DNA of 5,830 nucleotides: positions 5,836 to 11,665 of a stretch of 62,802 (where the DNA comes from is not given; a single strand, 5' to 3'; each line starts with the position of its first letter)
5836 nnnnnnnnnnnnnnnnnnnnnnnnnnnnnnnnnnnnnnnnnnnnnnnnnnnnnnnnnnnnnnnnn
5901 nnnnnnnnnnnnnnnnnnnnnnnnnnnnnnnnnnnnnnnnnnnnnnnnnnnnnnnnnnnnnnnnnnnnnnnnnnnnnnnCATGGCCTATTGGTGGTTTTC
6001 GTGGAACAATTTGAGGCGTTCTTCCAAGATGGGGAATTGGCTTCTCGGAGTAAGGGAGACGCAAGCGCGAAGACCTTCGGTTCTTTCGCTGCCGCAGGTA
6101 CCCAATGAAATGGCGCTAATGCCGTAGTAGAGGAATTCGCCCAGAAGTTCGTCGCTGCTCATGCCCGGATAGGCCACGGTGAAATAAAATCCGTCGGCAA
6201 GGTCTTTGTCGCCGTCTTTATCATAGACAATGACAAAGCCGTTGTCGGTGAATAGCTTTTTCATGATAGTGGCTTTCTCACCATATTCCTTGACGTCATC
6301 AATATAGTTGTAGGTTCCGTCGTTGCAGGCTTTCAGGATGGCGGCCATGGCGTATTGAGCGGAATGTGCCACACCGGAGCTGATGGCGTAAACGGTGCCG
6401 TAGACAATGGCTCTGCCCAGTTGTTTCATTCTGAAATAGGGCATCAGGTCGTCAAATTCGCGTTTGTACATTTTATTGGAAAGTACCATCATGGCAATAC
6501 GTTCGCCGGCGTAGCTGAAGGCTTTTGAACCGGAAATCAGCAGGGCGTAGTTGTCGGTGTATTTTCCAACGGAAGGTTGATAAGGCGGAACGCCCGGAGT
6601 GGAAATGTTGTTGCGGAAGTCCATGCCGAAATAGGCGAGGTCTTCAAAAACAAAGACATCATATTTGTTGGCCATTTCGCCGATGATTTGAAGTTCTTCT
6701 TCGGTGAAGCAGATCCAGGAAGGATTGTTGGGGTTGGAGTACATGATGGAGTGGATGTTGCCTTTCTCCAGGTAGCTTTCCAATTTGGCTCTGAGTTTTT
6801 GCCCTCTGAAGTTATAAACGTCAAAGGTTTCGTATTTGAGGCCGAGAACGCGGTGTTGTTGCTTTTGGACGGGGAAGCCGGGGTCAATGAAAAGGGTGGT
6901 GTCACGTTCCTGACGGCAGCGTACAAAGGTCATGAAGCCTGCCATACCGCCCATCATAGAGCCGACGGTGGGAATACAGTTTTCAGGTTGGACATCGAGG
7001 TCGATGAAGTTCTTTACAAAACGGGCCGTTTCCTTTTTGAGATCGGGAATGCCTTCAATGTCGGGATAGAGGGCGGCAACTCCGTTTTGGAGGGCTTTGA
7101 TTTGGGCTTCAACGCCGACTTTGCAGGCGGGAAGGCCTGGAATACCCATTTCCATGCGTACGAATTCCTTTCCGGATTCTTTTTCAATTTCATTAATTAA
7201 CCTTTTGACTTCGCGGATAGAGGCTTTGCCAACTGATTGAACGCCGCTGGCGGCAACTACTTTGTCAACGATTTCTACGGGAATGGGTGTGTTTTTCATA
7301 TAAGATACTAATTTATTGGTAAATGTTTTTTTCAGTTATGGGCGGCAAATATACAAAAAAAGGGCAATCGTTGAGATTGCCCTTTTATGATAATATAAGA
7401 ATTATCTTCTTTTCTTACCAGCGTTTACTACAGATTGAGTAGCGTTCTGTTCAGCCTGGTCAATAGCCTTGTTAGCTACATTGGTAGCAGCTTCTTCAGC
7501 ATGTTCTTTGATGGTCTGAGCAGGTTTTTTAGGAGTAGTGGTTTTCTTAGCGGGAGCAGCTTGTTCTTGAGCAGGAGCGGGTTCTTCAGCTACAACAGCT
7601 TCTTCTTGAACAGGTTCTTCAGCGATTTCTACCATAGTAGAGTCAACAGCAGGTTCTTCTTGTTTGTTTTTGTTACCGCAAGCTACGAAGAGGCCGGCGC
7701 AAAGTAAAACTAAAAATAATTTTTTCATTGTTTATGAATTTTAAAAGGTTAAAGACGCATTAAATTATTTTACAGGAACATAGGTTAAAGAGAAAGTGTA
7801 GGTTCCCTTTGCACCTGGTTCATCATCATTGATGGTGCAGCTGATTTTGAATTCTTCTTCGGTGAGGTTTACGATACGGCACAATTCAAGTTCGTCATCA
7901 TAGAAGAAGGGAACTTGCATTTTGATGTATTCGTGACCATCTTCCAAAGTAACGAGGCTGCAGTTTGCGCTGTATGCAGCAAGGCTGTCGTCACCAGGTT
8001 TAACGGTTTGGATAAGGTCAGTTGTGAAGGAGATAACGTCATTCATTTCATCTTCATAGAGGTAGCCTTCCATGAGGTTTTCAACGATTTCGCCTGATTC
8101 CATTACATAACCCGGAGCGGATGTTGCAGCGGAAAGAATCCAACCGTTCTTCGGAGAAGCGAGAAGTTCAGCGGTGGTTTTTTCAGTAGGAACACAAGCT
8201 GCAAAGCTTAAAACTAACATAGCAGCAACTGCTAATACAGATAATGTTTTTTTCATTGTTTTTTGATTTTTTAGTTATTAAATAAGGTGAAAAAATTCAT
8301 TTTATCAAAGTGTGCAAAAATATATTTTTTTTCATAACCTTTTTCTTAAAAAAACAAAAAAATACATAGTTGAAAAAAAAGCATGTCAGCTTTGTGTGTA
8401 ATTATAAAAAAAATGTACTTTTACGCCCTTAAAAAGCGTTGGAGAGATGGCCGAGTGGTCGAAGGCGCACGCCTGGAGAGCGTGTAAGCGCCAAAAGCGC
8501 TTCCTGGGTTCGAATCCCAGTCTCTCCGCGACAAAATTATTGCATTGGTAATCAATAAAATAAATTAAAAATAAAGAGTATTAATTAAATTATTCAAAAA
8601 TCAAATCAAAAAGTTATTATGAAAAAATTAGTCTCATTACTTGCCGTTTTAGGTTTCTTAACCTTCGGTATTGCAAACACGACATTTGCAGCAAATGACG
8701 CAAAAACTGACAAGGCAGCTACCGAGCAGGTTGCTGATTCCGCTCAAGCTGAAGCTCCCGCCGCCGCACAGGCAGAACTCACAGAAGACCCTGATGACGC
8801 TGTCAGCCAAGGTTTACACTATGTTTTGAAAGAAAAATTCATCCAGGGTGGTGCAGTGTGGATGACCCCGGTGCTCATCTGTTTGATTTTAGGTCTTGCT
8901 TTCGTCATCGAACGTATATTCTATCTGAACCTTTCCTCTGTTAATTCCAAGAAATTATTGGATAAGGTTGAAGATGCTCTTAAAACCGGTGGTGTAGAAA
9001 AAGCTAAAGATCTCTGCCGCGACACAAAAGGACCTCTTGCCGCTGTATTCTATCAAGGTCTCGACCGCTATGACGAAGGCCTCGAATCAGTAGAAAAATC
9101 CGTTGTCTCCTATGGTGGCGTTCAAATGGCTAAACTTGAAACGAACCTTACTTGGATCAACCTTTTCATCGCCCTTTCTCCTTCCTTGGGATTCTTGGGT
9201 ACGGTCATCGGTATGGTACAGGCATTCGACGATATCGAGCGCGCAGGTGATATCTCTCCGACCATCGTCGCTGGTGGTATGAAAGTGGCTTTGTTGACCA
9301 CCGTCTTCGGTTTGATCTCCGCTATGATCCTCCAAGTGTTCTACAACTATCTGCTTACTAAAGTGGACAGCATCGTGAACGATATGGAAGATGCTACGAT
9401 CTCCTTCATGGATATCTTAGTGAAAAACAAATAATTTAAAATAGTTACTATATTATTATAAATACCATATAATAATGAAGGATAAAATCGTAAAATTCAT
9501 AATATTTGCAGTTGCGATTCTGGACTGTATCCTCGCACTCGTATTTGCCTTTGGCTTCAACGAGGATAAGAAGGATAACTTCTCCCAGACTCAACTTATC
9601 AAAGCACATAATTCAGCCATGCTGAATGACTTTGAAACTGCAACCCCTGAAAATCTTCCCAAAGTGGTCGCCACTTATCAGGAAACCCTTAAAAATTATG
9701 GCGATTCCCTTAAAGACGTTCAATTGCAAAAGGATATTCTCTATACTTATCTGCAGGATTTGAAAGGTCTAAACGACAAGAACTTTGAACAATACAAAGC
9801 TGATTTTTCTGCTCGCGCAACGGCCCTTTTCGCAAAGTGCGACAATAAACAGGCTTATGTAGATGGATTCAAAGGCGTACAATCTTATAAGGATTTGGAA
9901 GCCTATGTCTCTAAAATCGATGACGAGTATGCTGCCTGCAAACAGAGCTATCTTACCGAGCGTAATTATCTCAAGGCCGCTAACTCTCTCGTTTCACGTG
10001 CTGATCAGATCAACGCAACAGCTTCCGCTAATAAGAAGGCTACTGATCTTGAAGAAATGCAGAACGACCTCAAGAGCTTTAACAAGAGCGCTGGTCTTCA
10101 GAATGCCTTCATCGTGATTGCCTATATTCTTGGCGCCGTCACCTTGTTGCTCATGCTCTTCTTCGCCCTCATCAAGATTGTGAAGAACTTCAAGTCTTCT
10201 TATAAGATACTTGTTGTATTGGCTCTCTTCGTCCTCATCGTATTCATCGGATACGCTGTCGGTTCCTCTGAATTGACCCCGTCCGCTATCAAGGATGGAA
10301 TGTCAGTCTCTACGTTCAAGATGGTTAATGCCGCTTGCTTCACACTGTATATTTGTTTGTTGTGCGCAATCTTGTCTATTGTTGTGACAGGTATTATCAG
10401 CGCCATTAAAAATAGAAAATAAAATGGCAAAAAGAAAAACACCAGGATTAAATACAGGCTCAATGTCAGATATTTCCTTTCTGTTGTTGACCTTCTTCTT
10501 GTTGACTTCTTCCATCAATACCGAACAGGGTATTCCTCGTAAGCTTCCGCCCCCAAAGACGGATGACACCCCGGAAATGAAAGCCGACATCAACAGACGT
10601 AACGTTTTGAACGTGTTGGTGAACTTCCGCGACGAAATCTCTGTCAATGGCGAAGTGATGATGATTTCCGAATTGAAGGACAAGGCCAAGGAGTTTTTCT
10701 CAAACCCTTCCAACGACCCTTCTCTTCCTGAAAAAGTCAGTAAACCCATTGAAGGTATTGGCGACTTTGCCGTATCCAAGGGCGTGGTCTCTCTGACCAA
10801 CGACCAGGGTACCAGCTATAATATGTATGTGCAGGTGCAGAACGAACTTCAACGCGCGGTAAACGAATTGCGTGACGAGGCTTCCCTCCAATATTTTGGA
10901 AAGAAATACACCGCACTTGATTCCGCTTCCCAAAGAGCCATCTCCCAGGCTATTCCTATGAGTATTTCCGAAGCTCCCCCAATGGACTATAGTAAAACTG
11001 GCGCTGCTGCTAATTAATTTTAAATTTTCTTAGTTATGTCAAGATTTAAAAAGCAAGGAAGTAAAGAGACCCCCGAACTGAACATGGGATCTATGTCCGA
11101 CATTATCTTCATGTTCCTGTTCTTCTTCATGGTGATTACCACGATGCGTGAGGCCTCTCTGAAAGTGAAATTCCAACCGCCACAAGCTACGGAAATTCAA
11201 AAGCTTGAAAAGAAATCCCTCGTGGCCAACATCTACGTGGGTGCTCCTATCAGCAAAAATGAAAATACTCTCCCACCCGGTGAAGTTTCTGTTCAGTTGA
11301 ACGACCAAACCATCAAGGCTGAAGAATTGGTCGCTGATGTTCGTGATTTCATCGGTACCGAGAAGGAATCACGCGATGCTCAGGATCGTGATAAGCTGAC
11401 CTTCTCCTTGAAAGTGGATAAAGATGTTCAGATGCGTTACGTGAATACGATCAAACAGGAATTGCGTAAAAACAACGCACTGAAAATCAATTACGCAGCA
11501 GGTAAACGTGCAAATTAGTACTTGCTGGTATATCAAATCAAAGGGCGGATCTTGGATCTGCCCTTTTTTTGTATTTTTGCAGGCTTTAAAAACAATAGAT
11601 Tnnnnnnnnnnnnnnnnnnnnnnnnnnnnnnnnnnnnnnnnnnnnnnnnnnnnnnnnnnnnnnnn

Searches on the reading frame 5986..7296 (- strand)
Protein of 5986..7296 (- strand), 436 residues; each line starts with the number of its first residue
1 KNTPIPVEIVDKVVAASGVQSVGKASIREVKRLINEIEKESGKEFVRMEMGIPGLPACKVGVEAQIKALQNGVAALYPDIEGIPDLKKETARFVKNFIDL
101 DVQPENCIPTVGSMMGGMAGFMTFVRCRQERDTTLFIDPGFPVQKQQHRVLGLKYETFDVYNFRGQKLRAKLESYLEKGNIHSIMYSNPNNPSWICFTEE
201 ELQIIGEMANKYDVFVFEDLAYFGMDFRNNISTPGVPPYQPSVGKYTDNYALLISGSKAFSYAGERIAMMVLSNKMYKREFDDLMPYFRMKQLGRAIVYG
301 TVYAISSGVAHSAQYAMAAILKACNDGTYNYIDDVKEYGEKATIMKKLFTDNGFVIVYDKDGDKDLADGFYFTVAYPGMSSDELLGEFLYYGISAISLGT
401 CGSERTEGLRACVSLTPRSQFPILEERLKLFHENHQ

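Call 54: search_protein_families(library=pfam, proteins=[window:5986-7296:-], max_evalue=0.000001)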
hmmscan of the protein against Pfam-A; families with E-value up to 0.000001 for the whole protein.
window:5986-7296:- (436 aa): 1 family
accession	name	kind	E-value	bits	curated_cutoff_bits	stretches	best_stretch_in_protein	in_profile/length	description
PF00155.27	Aminotran_1_2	-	4.2e-21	76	19.7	1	57-323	18-264/361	Aminotransferase class I and II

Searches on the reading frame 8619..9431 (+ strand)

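Call 54: search_protein_families(library=pfam, proteins=[window:8619-9431:+], max_evalue=0.000001)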
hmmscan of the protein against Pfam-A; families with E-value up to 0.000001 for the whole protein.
window:8619-9431:+ (271 aa): 1 family
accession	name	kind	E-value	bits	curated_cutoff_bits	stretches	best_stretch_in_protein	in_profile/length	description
PF01618.21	MotA_ExbB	-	4.3e-27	94.8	22.9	1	137-257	3-126/127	MotA/TolQ/ExbB proton channel family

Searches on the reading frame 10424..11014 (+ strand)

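Call 54: search_protein_families(library=pfam, proteins=[window:10424-11014:+], max_evalue=0.000001)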
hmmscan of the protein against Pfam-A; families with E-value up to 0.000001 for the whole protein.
window:10424-11014:+ (197 aa): 1 family
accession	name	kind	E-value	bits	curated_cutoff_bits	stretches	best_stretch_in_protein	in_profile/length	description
PF02472.21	ExbD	-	8.1e-17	61.9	25.4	1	3-145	2-116/128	Biopolymer transport protein ExbD/TolR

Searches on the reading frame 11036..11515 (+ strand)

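Call 55: search_protein_families(library=pfam, proteins=[window:11036-11515:+], max_evalue=0.000001)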
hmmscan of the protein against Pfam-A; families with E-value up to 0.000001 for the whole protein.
window:11036-11515:+ (160 aa): 1 family
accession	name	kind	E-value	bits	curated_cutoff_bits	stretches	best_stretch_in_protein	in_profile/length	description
PF02472.21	ExbD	-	2.3e-16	60.4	25.4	1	10-153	3-123/128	Biopolymer transport protein ExbD/TolR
